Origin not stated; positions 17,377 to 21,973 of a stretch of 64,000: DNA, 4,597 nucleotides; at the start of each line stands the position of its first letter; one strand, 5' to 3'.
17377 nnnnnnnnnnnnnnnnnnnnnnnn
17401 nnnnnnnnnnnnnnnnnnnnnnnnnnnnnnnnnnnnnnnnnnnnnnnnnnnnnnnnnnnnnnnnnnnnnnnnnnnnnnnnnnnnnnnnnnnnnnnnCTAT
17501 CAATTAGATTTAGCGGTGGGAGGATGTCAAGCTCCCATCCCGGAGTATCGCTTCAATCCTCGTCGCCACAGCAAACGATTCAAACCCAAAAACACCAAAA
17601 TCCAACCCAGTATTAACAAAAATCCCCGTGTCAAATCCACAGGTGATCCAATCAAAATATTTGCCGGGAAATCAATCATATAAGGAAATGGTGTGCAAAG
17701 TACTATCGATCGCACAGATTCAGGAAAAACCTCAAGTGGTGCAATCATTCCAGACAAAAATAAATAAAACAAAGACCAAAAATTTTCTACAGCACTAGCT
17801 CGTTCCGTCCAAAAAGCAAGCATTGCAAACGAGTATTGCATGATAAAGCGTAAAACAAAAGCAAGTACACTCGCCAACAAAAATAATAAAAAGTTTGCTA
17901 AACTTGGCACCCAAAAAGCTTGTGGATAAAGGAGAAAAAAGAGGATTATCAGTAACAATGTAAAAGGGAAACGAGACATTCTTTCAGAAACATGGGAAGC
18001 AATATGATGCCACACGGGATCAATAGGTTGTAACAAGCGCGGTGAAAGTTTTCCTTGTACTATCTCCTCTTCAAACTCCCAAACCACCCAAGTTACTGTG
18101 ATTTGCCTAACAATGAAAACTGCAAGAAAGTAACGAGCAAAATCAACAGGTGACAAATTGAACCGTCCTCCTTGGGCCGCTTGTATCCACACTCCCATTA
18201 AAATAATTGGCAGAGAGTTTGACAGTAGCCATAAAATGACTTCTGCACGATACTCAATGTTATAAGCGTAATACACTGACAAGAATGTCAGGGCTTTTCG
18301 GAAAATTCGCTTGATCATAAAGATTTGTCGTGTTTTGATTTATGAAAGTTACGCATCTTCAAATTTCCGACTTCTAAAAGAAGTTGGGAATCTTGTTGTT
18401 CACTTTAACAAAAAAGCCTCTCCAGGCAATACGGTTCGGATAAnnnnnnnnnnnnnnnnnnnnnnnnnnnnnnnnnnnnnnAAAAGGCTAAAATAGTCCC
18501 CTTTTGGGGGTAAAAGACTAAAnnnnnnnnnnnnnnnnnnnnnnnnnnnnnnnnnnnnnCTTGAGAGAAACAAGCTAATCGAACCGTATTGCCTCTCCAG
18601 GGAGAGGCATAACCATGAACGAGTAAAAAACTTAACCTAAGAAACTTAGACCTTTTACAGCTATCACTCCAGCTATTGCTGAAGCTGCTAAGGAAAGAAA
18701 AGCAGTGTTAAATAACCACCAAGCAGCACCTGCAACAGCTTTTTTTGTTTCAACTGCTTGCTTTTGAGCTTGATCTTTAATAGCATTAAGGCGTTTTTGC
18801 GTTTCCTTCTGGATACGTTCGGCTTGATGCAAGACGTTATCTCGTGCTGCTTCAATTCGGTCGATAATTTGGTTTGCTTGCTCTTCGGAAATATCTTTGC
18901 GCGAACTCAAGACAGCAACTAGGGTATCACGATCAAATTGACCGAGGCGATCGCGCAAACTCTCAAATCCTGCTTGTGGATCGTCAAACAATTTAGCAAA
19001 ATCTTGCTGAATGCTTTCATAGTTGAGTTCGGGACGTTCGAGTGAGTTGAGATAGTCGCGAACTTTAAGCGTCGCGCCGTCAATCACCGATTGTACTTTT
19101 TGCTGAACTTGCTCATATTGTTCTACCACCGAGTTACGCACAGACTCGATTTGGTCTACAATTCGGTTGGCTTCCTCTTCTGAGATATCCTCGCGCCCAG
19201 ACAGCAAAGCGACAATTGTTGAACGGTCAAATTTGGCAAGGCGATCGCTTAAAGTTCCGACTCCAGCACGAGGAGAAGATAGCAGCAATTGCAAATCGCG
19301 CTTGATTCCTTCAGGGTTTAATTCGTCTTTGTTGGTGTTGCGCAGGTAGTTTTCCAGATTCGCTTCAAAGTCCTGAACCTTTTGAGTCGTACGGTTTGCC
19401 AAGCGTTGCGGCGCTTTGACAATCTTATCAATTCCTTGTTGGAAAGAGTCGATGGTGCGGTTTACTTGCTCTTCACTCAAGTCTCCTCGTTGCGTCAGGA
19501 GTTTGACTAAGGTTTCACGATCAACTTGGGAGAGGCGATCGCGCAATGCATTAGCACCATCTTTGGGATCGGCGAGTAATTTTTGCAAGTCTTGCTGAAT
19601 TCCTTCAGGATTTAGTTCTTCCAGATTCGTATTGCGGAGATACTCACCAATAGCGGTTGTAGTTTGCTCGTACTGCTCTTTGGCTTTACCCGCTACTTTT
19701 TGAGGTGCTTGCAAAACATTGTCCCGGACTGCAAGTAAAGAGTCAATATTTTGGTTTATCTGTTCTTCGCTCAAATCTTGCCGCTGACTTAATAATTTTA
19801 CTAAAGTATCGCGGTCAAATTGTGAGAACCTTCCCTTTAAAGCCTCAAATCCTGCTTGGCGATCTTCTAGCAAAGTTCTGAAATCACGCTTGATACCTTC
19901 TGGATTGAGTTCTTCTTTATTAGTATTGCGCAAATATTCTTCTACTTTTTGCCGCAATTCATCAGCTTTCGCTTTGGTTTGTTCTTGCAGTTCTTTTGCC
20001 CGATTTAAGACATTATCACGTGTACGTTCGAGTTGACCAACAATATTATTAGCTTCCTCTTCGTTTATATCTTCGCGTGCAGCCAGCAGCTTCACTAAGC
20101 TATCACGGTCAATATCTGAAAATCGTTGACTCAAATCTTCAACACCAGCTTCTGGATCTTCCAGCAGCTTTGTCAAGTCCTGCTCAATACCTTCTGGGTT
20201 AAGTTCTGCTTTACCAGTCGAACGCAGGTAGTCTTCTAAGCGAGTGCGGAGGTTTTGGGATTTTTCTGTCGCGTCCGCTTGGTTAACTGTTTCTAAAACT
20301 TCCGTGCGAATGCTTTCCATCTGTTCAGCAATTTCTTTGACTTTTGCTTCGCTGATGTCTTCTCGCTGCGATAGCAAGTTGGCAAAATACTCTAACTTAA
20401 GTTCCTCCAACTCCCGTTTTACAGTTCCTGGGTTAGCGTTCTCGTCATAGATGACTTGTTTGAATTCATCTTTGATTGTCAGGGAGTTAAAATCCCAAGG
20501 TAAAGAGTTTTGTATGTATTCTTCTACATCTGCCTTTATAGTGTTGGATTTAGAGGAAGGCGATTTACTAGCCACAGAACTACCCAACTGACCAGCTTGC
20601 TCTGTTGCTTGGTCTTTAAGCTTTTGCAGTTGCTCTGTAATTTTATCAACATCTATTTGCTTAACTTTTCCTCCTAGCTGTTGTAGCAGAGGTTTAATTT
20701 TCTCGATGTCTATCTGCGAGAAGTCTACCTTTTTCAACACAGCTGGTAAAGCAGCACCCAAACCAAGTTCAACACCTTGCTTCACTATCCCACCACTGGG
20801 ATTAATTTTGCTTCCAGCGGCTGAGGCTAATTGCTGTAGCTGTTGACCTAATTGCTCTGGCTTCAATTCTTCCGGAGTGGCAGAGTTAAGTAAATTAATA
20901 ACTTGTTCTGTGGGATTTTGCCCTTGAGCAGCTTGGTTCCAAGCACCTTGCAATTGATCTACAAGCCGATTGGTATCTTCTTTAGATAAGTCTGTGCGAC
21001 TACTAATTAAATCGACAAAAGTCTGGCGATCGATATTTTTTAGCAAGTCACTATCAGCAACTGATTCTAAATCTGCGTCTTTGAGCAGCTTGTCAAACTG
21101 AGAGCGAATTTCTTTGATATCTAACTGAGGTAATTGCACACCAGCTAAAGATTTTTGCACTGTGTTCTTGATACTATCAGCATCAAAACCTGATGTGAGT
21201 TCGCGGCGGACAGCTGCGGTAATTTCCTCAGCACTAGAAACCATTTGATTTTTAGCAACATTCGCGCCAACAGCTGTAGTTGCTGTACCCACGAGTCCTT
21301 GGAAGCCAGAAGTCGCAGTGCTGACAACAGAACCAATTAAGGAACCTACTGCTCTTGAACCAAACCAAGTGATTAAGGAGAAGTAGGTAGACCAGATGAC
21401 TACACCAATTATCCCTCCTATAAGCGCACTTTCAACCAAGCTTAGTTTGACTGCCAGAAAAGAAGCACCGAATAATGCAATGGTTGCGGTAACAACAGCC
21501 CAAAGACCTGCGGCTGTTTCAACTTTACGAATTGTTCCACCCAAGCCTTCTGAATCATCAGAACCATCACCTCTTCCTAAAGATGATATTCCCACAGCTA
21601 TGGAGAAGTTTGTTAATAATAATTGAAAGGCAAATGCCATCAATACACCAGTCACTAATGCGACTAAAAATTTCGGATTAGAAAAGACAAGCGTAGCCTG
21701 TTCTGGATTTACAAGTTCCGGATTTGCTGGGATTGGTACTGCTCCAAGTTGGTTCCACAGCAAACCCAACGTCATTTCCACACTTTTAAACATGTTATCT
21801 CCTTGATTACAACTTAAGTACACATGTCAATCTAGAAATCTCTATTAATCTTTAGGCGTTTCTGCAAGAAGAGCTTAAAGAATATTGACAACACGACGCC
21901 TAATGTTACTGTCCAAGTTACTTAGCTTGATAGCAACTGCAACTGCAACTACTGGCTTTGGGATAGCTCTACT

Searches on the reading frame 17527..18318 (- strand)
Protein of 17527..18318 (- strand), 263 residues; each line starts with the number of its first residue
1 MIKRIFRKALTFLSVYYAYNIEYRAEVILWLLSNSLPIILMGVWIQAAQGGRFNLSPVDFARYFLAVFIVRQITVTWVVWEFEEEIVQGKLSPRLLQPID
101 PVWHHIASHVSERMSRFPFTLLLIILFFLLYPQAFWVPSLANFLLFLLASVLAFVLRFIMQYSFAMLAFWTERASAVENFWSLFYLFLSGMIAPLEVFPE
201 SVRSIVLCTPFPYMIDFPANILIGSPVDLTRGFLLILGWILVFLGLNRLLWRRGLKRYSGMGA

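Call 83: search_protein_families(library=pfam, proteins=[window:17527-18318:-], max_evalue=0.00001)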
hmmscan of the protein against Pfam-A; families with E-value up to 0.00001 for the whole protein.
window:17527-18318:- (263 aa): 1 family
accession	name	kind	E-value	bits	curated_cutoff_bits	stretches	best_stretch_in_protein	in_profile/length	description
PF06182.17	ABC2_membrane_6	-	6.2e-19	69.1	22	1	64-262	36-229/229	ABC-2 family transporter protein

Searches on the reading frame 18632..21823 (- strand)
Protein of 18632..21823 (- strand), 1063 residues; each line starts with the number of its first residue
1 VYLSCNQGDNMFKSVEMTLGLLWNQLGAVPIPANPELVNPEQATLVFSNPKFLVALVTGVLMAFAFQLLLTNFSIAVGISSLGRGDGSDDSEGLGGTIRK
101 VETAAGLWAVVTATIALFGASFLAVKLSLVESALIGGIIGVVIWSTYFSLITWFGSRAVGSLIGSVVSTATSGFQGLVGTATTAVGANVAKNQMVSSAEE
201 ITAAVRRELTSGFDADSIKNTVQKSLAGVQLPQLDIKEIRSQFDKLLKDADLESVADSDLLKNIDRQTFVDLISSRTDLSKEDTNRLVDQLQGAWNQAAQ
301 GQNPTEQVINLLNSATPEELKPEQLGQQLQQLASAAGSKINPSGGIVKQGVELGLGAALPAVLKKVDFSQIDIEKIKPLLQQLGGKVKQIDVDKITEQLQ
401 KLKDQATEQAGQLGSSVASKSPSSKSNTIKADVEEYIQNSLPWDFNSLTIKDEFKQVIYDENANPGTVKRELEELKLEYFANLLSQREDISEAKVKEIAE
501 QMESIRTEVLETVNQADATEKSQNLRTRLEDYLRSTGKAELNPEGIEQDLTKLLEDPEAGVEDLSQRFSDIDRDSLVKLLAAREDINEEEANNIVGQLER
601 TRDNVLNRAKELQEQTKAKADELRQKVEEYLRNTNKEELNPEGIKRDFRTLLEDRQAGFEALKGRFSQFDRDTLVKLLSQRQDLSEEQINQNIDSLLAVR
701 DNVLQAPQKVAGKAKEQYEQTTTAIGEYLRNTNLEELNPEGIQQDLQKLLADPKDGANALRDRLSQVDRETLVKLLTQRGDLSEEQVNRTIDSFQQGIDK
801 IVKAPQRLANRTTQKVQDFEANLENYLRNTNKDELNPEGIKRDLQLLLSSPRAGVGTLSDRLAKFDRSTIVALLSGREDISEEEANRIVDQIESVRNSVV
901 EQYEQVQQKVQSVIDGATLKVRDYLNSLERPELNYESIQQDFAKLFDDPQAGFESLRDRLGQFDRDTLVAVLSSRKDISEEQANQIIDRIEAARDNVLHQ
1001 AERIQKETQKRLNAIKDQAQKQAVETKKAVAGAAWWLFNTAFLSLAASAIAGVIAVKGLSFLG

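Call 83: search_protein_families(library=pfam, proteins=[window:18632-21823:-], max_evalue=0.00001)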
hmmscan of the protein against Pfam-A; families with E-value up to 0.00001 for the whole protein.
window:18632-21823:- (1063 aa): 1 family
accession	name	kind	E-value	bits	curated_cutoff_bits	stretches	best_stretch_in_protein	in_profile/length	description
PF01442.23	Apolipoprotein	-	7.3e-06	26.2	90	1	879-1026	33-170/190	Apolipoprotein A1/A4/E domain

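Call 85: search_protein_families(library=padloc, proteins=[window:18632-21823:-], max_evalue=0.001)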
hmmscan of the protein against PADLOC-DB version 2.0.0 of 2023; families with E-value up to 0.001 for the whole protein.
window:18632-21823:- (1063 aa): 1 family
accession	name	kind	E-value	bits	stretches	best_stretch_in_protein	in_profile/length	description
PDLC01598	Csn2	-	0.00038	18.1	0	473-599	31-157/308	CAS-II-A; acquisition_associated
